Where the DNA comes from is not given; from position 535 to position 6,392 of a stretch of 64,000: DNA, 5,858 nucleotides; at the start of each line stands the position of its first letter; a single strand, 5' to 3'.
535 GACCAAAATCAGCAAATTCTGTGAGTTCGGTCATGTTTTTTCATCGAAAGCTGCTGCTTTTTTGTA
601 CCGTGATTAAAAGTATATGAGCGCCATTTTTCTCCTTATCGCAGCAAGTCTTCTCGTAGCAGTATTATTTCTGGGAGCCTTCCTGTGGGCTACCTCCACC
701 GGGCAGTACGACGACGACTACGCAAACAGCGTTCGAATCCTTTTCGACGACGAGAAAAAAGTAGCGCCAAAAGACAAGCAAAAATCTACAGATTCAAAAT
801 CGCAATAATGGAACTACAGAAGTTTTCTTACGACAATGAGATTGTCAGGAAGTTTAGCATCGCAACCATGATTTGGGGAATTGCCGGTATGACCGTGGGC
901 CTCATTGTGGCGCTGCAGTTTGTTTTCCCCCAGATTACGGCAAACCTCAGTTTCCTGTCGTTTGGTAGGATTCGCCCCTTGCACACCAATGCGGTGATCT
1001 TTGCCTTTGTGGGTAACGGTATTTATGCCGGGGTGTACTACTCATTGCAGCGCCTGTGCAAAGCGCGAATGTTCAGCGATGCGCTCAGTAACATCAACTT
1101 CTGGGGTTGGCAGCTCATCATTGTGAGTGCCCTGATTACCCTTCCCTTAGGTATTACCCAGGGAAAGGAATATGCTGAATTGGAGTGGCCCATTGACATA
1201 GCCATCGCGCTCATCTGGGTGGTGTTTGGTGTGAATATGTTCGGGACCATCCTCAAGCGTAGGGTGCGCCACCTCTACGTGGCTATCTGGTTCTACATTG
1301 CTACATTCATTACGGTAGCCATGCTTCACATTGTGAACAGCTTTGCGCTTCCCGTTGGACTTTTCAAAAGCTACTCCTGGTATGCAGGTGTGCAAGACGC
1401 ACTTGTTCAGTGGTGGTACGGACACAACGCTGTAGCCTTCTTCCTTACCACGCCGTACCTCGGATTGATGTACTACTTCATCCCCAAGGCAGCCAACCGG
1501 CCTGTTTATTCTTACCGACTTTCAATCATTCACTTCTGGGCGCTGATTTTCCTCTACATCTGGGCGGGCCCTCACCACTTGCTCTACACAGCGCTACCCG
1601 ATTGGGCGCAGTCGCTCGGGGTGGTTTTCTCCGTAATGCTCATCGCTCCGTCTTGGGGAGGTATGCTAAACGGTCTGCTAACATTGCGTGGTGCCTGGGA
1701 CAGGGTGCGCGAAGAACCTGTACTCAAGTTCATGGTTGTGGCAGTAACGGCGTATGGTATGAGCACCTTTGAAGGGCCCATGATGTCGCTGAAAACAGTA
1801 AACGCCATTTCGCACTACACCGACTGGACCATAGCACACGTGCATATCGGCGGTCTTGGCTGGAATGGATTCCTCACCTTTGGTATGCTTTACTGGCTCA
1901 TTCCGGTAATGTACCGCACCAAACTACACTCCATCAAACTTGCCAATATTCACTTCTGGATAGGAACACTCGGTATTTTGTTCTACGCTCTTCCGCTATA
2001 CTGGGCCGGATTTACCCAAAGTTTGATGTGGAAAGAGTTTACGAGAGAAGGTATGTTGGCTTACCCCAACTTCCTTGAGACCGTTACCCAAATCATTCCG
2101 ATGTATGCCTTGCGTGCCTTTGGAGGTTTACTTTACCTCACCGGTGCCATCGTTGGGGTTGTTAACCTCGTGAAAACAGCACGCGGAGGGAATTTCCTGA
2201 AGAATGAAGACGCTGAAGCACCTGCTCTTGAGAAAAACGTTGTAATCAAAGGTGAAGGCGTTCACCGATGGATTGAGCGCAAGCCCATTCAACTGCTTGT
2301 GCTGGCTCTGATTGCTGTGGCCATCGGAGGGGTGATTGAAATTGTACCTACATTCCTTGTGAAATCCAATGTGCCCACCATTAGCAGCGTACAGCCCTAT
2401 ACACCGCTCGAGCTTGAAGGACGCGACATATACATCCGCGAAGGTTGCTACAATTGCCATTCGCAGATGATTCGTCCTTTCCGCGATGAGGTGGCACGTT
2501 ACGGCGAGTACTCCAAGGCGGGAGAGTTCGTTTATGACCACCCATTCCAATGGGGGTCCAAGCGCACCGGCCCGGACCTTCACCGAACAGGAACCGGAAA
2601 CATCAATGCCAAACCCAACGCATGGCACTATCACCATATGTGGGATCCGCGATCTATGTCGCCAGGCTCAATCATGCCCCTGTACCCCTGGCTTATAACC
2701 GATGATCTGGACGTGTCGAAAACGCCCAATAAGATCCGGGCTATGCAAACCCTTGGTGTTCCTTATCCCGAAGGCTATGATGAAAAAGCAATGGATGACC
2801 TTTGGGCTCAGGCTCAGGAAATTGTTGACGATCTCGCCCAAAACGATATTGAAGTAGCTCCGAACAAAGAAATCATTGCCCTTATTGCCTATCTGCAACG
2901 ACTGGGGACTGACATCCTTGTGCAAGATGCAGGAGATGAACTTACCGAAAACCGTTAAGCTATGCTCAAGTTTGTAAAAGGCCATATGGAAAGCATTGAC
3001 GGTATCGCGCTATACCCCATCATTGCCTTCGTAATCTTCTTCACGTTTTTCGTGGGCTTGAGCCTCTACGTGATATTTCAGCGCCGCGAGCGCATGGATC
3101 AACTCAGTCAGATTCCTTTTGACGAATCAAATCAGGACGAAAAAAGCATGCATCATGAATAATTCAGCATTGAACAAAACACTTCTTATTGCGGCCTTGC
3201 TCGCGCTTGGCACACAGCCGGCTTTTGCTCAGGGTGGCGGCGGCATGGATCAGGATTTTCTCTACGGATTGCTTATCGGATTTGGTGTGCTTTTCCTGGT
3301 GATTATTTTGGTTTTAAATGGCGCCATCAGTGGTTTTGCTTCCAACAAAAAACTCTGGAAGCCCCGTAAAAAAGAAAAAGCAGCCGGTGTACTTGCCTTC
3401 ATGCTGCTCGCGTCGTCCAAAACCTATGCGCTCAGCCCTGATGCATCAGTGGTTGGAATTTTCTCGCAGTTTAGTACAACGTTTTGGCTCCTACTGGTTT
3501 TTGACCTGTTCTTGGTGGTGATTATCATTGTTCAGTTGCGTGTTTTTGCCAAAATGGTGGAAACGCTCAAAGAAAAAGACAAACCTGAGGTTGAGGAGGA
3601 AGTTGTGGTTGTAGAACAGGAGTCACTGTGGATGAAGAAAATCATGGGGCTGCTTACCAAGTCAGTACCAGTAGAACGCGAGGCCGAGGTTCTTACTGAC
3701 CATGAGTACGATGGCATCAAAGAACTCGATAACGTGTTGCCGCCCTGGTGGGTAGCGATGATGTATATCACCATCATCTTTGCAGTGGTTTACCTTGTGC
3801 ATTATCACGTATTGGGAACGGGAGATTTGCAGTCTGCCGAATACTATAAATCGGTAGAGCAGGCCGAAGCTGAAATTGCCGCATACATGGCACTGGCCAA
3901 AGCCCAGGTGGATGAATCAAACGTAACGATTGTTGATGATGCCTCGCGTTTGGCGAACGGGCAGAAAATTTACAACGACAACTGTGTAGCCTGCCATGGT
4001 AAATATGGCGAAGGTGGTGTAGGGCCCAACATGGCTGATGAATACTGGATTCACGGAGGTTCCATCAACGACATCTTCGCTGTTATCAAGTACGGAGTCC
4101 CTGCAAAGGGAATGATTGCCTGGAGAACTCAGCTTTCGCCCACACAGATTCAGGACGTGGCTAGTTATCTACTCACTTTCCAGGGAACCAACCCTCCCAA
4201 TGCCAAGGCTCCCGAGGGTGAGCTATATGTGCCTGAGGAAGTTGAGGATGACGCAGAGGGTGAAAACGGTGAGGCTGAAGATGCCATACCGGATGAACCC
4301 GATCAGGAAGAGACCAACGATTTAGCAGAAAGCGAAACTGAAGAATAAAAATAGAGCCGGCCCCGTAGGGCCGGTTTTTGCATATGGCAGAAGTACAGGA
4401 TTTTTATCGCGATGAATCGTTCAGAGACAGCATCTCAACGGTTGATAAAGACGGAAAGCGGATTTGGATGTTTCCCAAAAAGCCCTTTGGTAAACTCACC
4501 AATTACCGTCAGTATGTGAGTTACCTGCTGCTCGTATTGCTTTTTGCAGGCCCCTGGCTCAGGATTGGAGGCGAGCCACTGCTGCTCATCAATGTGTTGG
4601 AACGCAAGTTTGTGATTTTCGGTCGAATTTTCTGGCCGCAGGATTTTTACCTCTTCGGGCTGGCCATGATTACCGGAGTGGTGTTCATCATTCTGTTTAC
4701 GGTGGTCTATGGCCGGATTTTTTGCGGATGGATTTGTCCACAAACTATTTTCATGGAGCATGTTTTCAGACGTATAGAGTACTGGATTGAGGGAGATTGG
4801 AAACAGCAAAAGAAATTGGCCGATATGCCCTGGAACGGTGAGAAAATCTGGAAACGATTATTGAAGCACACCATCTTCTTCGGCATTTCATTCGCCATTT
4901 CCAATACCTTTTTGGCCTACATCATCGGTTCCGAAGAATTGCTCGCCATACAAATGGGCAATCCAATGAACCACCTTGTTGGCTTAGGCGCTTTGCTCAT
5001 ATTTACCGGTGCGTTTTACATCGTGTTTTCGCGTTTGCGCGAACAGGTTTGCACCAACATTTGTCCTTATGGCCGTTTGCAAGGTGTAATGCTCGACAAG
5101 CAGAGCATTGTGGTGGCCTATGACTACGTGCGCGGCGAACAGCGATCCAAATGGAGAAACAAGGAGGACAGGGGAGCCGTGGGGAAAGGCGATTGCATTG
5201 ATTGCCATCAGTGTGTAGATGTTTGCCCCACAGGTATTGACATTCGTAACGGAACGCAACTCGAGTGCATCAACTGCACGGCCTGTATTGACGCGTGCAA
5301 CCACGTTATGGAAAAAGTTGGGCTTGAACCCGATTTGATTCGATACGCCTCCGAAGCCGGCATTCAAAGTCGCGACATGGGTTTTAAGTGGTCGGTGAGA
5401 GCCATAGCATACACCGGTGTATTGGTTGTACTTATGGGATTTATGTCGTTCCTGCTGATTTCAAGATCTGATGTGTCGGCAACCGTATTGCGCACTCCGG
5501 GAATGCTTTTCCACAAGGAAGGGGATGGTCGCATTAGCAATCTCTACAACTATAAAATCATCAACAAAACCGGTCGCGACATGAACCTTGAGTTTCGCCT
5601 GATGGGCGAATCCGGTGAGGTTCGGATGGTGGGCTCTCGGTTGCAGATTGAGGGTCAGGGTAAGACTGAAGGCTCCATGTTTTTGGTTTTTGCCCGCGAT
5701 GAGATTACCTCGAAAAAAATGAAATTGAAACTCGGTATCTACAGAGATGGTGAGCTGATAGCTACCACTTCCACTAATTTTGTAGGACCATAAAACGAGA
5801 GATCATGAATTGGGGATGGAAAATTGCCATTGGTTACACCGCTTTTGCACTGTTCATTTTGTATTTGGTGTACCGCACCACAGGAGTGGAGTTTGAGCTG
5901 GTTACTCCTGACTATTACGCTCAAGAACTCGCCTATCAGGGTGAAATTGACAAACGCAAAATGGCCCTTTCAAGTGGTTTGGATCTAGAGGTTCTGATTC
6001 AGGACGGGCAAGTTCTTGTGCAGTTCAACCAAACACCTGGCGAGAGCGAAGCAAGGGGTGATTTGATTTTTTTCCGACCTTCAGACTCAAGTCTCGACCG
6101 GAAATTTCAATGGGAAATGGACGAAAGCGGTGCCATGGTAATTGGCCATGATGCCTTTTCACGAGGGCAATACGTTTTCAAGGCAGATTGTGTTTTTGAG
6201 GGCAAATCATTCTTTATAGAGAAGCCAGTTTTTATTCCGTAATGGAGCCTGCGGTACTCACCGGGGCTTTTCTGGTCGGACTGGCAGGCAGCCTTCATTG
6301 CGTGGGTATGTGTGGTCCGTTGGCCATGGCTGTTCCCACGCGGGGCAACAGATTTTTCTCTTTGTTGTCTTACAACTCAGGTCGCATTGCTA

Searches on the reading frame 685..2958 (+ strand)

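Call 29: search_protein_families(library=pfam, proteins=[window:685-2958:+], max_evalue=0.0001)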
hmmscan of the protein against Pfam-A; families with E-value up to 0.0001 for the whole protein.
window:685-2958:+ (757 aa): 2 families
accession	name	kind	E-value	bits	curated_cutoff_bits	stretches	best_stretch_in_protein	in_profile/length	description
PF00115.25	COX1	-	3.7e-118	395.6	34.8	1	53-483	2-436/436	Cytochrome C and Quinol oxidase polypeptide I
PF02433.20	FixO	-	1.2e-99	332.6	29.6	1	527-744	1-219/219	Cytochrome C oxidase, mono-heme subunit/FixO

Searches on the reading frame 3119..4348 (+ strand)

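Call 29: search_protein_families(library=pfam, proteins=[window:3119-4348:+], max_evalue=0.0001)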
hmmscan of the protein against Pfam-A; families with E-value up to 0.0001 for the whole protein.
window:3119-4348:+ (409 aa): 3 families
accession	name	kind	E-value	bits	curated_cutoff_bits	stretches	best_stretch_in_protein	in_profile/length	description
PF14715.11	FixP_N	-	1.2e-20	73.4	24.9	1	191-235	3-47/48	N-terminal domain of cytochrome oxidase-cbb3, FixP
PF13442.11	Cytochrome_CBB3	-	2.1e-15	57.3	27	1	278-351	3-68/68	Cytochrome C oxidase, cbb3-type, subunit III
PF00034.26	Cytochrom_C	-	1.3e-09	39.6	21.3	1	279-353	2-88/90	Cytochrome c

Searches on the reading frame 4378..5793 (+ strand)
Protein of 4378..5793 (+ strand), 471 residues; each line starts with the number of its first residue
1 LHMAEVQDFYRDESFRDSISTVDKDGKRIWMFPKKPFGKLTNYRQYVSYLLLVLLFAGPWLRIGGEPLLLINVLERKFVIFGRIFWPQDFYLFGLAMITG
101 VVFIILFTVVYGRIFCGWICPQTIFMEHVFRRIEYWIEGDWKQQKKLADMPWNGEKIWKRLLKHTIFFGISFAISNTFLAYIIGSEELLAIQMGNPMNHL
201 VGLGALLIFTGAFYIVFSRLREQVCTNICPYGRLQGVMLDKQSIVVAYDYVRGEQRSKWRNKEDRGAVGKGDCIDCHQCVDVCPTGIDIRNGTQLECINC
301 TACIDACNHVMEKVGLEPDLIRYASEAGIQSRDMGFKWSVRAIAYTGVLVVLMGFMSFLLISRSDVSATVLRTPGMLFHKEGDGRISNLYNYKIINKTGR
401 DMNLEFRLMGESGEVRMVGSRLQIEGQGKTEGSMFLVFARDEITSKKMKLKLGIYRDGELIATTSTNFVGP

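Call 29: search_protein_families(library=pfam, proteins=[window:4378-5793:+], max_evalue=0.0001)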
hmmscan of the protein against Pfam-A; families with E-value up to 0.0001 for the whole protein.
window:4378-5793:+ (471 aa): 10 families
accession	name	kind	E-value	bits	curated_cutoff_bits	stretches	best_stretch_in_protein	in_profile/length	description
PF13746.11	Fer4_18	-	1.3e-41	141.8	27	1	220-326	1-114/114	4Fe-4S dicluster domain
PF11614.14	FixG_C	-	2.2e-20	73.4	25.6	1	356-471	1-119/119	IG-like fold at C-terminal of FixG, putative oxidoreductase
PF12801.12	Fer4_5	-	5.5e-16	58.7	22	1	93-137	1-41/48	4Fe-4S binding domain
PF13187.11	Fer4_9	-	2.8e-09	37.3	27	1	225-286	8-50/52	4Fe-4S dicluster domain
PF12838.12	Fer4_7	-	3.6e-09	37.4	27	1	224-287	7-52/52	4Fe-4S dicluster domain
PF13534.11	Fer4_17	-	2.8e-08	34.6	22.2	1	224-288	7-61/61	4Fe-4S dicluster domain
PF13484.11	Fer4_16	-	3e-08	34.8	30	1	224-285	7-65/66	4Fe-4S double cluster binding domain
PF13183.11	Fer4_8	-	5.6e-08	33.6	27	0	224-287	10-68/68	4Fe-4S dicluster domain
PF12800.12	Fer4_4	-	7e-07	29.5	24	0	272-286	3-17/17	4Fe-4S binding domain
PF13237.11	Fer4_10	-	7.1e-07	29.5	25.5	0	224-284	14-53/53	4Fe-4S dicluster domain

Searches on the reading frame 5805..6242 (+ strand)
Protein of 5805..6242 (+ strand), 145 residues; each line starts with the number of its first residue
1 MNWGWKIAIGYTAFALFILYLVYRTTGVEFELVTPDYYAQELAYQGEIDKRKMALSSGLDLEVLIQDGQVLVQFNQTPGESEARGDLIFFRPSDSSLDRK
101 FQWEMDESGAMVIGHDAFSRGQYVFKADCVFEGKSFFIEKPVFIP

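Call 29: search_protein_families(library=pfam, proteins=[window:5805-6242:+], max_evalue=0.0001)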
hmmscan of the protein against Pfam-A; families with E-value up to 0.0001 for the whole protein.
window:5805-6242:+ (145 aa): 1 family
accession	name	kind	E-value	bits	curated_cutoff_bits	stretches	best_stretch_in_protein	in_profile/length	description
PF05751.16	FixH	-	4.1e-15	56.5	23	1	2-124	3-131/150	FixH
